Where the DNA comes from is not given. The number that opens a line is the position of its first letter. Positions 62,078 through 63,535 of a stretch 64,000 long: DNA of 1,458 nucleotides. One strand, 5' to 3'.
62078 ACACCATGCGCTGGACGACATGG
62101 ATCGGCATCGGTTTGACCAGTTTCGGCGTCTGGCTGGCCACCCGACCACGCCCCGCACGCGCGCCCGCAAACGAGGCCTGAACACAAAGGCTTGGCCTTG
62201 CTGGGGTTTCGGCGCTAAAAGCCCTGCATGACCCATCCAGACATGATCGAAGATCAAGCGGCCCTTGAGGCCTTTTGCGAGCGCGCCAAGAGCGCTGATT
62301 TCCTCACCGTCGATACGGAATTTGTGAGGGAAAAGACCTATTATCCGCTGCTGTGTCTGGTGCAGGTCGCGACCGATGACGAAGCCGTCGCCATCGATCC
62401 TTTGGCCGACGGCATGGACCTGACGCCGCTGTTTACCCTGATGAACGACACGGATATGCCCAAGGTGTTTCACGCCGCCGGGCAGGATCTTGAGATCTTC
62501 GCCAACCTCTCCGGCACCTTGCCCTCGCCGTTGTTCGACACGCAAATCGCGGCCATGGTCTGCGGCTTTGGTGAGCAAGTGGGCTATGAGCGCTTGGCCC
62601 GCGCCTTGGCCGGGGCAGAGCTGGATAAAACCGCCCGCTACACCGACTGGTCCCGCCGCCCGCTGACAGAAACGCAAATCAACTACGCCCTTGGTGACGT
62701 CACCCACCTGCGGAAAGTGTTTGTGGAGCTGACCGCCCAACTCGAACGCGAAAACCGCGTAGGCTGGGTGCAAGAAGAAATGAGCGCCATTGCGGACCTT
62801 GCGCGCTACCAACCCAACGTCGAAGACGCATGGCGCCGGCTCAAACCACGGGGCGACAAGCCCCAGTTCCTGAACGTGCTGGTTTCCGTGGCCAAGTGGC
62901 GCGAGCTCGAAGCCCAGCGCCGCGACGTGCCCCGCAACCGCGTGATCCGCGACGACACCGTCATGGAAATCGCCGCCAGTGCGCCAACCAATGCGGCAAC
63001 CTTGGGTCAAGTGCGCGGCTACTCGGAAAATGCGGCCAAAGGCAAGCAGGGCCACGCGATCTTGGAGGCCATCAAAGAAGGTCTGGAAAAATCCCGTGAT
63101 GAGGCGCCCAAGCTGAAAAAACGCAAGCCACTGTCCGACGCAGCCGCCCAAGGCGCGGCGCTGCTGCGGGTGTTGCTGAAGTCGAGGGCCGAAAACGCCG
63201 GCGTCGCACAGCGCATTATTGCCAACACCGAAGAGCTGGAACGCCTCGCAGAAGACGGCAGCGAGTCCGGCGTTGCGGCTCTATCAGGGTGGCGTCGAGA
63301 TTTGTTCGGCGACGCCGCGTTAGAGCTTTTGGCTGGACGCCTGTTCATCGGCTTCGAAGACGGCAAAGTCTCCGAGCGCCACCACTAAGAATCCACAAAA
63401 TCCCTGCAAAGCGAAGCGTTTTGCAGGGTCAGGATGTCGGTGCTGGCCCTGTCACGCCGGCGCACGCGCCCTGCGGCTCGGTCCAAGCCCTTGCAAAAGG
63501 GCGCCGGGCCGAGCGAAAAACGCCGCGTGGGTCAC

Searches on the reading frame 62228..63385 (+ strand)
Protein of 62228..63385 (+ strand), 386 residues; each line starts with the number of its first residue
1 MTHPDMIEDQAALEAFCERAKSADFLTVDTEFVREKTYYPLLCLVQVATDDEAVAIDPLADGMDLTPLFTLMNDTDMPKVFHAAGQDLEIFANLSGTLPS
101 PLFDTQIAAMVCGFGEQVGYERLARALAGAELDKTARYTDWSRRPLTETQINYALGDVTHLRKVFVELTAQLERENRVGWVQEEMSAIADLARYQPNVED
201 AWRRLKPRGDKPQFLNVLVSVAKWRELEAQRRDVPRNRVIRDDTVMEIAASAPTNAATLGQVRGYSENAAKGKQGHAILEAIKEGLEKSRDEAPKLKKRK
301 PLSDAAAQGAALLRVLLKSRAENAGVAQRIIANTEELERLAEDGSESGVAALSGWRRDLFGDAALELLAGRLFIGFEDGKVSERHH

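Call 84: search_protein_families(library=pfam, proteins=[window:62228-63385:+], max_evalue=0.00001)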
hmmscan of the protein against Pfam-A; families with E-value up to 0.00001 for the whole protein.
window:62228-63385:+ (386 aa): 2 families
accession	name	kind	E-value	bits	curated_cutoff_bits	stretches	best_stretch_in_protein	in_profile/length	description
PF01612.26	DNA_pol_A_exo1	-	4.8e-40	137.6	23.6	1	5-173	2-173/173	3'-5' exonuclease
PF00570.28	HRDC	-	9.6e-15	54.7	23.8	1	216-282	3-68/68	HRDC domain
